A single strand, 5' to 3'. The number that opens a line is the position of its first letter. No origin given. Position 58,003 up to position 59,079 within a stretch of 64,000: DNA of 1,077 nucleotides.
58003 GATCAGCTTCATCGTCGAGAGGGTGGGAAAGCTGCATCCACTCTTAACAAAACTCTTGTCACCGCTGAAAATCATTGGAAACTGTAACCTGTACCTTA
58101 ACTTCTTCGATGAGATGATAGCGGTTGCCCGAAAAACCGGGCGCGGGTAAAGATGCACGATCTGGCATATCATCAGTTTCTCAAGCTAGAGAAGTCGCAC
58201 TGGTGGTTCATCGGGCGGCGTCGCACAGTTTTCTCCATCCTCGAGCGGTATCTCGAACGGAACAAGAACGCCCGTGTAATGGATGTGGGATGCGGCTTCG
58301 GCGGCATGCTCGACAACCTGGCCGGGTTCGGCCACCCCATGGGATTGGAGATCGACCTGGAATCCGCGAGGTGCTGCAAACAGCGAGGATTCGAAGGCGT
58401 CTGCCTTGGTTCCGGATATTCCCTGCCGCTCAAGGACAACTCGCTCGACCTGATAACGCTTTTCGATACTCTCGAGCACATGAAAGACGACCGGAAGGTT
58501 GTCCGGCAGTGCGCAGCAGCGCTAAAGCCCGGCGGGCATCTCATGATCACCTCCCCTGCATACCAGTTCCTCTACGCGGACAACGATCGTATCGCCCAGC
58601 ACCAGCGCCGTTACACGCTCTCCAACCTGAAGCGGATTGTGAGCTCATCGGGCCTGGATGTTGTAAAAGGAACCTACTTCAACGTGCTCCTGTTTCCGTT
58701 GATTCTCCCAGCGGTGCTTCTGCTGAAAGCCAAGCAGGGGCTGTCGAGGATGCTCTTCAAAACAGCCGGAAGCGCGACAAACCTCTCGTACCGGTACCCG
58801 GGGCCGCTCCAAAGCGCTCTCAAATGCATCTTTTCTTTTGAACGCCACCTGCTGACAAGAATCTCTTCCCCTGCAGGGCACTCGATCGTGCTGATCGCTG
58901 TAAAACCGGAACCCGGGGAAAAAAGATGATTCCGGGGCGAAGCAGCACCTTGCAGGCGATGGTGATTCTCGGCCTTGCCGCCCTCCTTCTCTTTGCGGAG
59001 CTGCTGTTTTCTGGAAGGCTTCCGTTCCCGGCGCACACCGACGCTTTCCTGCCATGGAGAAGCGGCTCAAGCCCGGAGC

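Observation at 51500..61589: Compact lipid-linked glycan modification cluster: two YfhO-type transferases, a GT2 polyprenol-P glycosyltransferase, a FAD oxidoreductase and two methyltransferases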

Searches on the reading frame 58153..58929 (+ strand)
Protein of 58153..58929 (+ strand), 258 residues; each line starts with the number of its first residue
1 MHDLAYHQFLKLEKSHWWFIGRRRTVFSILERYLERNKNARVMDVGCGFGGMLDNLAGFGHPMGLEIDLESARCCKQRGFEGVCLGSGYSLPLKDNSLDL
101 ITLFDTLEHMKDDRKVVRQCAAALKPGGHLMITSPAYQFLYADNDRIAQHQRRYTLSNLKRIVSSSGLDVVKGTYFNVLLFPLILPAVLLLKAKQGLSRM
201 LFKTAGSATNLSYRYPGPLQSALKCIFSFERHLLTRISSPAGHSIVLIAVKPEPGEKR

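Call 3: search_protein_families(library=pfam, proteins=[window:58153-58929:+], max_evalue=0.01)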
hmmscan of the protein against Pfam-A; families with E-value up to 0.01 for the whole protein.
window:58153-58929:+ (258 aa): 8 families
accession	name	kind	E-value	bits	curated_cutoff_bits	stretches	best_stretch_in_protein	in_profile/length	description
PF13489.12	Methyltransf_23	-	2.9e-18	66.6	27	1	22-171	5-162/164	Methyltransferase domain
PF08241.18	Methyltransf_11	-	1.2e-16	61.5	21.2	1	44-132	2-95/95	Methyltransferase domain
PF13847.12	Methyltransf_31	-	7.7e-12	45.6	27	1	37-140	2-119/145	Methyltransferase domain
PF13649.12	Methyltransf_25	-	4.9e-11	43.6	27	1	42-128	1-97/97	Methyltransferase domain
PF08242.18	Methyltransf_12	-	5.2e-09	37.2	30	1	43-130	1-98/98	Methyltransferase domain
PF07021.18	MetW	-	5.3e-05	23.4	21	1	38-137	13-112/193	Methionine biosynthesis protein MetW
PF01209.24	Ubie_methyltran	-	0.00023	21.1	20.1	1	85-132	104-151/233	ubiE/COQ5 methyltransferase family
PF03291.22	mRNA_G-N7_MeTrfase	-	0.0049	16.4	26.6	0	31-78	50-103/315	mRNA (guanine-N(7))-methyltransferase domain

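Call 8: search_protein_families(library=ncbifam, proteins=[window:58153-58929:+], max_evalue=0.01)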
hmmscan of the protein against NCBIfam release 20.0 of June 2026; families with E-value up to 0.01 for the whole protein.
window:58153-58929:+ (258 aa): 22 families
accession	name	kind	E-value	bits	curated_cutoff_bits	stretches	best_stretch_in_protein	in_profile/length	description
NF045667.1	MTase_DVU1556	equivalog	6.5e-12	45.4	155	1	33-134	17-121/213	DVU_1556 family methyltransferase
TIGR01983.1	UbiG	equivalog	5.6e-08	32.4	102.95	1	35-133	46-152/228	bifunctional 2-polyprenyl-6-hydroxyphenol methylase/3-demethylubiquinol 3-O-methyltransferase UbiG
TIGR02072.1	BioC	equivalog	1.1e-07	31.9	184.95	1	30-153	27-156/244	malonyl-ACP O-methyltransferase BioC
TIGR02081.1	metW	equivalog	1.8e-07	30.9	189.5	1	38-139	13-114/194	methionine biosynthesis protein MetW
NF041675.1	sarc_dimgly_tmase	equivalog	9.4e-06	25.8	550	1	22-136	50-173/278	sarcosine/dimethylglycine N-methyltransferase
NF001241.0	PRK00216.1-2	equivalog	2.7e-05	23.9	327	1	21-165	34-179/231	demethylmenaquinone methyltransferase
NF043040.1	corrin_prot_MT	hypoth_equivalog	2.8e-05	23.7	180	0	36-58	40-61/216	corrinoid protein-associated methyltransferase CpaM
NF045825.1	FAmtase_mtf2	equivalog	3.8e-05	23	400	1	40-135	60-161/248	fatty-acid O-methyltransferase Mtf2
NF045823.1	PthPhpthDimycoMt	equivalog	4.3e-05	22.8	300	1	41-133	69-167/256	phthiotriol/phenolphthiotriol dimycocerosates methyltransferase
TIGR01934.1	MenG_MenH_UbiE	subfamily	0.0001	21.7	158.35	1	34-134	35-143/223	ubiquinone/menaquinone biosynthesis methyltransferase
TIGR04345.1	ovoA_Cterm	equivalog_domain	0.00018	21.1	170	0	94-137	131-173/242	putative 4-mercaptohistidine N1-methyltransferase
NF008300.0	PRK11088.1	equivalog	0.00022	20.8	303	1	23-155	71-202/272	23S rRNA (guanine(745)-N(1))-methyltransferase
NF001244.0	PRK00216.1-5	equivalog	0.00052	19.4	216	1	34-155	44-172/236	bifunctional demethylmenaquinone methyltransferase/2-methoxy-6-polyprenyl-1,4-benzoquinol methylase UbiE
NF001240.0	PRK00216.1-1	equivalog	0.00077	18.6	378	1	89-133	125-169/251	bifunctional demethylmenaquinone methyltransferase/2-methoxy-6-polyprenyl-1,4-benzoquinol methylase UbiE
NF041537.1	ArsM_AhpD_UU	exception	0.00077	18.3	510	1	79-133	125-181/345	arsenite methyltransferase/AhpD domain selenoprotein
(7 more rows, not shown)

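Call 23: search_solved_structures(query=window:58153-58929:+, max_evalue=0.001)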
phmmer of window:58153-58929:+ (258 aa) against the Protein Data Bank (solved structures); distinct sequences matched with E-value up to 0.001: 30.
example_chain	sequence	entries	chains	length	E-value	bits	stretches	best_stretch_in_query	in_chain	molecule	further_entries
4kdr_A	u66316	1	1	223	1.3e-07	34.5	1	39-132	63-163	3-demethylubiquinone-9 3-methyltransferase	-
5dpm_A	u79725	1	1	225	1.3e-07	34.5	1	39-132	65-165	Ubiquinone biosynthesis O-methyltransferase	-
4kdc_A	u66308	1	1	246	1.6e-07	34.2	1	40-132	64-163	3-demethylubiquinone-9 3-methyltransferase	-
4ine_A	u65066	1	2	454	2.5e-07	33.5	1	28-164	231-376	Protein PMT-2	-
5wp5_A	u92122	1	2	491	4.4e-07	32.7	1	38-136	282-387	Phosphomethylethanolamine N-methyltransferase 2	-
6uak_A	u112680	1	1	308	4.8e-07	32.6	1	14-146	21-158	SAM dependent methyltransferase LahSB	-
4krh_A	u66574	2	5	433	5.9e-07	32.3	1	27-163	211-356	Phosphoethanolamine N-methyltransferase 2 | Phospholethanolamine N-methyltransferase 2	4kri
8zc8_A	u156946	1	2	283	8.3e-07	31.8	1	34-148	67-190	MitM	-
21zq_A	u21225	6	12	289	8.7e-07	31.8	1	34-148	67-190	MitM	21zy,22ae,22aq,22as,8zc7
3l8d_A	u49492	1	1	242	1.4e-06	31.1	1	11-132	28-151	Methyltransferase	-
3dli_A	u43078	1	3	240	3.1e-06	30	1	19-173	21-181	methyltransferase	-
2o57_A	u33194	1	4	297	3.3e-06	29.9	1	38-137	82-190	putative sarcosine dimethylglycine methyltransferase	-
1xxl_A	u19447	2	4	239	3.6e-06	29.8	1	35-134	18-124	YcgJ protein | ycgJ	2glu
3uj6_A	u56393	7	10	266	6.9e-06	28.8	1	33-160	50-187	Phosphoethanolamine N-methyltransferase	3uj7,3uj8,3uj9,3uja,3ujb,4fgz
3ujd_A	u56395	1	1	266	6.9e-06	28.8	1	33-160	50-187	Phosphoethanolamine N-methyltransferase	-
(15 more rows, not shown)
